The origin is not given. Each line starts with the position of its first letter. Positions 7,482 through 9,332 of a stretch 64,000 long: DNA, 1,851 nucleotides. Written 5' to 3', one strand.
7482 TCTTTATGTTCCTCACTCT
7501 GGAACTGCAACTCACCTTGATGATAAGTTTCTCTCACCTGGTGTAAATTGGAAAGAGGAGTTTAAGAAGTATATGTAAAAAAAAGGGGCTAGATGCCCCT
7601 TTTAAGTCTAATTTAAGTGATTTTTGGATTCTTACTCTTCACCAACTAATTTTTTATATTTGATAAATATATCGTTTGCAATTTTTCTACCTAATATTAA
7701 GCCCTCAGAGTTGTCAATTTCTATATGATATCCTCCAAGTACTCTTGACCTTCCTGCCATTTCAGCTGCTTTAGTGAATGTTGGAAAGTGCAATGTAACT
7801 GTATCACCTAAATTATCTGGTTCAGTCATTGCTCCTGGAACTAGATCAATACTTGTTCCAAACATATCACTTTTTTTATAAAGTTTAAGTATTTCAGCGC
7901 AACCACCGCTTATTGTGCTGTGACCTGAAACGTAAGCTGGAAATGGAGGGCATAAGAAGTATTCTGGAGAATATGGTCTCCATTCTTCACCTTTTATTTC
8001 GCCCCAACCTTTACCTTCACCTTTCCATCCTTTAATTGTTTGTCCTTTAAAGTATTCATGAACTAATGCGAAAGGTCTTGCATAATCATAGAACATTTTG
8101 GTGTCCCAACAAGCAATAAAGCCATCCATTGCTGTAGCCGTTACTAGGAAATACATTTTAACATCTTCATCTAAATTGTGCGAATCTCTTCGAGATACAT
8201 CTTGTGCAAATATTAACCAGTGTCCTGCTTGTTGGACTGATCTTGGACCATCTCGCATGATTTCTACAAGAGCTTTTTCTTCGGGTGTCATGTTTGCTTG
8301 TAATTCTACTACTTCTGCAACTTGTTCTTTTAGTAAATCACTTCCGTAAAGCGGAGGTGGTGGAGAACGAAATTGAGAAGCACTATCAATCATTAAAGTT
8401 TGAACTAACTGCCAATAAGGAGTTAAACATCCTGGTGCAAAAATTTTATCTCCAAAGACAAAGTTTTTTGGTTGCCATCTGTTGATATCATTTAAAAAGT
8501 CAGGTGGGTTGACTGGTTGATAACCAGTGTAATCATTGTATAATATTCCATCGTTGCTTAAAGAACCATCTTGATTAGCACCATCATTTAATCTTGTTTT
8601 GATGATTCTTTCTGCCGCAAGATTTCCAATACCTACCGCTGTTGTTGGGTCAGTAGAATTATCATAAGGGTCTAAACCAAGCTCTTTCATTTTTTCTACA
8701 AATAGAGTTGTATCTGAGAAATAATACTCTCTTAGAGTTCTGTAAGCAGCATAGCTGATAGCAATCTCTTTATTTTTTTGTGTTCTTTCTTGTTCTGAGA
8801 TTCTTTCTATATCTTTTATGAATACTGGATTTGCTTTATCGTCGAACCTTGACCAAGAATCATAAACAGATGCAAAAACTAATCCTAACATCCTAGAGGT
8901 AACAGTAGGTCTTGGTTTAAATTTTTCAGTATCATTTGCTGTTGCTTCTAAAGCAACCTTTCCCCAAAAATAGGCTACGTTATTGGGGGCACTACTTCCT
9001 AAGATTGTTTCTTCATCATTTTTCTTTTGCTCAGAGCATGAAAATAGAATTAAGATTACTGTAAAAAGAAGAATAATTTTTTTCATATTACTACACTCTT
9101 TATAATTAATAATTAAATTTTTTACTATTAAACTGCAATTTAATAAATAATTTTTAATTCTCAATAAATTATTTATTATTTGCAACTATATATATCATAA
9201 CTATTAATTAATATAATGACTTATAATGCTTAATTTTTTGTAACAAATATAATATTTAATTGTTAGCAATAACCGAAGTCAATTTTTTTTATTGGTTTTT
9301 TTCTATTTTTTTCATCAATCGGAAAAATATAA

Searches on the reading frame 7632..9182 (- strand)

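Call 68: search_protein_families(library=pfam, proteins=[window:7632-9182:-], max_evalue=0.001)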
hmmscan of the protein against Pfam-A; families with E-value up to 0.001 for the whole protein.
window:7632-9182:- (516 aa): 3 families
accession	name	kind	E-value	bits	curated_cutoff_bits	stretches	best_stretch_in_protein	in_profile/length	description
PF21167.2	DUF6851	-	2e-48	164.8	27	1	101-238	1-140/140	Domain of unknown function (DUF6851)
PF22778.2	VCPO_2nd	-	2.3e-10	41.2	27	1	345-501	3-159/177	VCPO second helical-bundle domain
PF01569.27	PAP2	-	8.7e-06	26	27.2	1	346-502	5-118/130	PAP2 superfamily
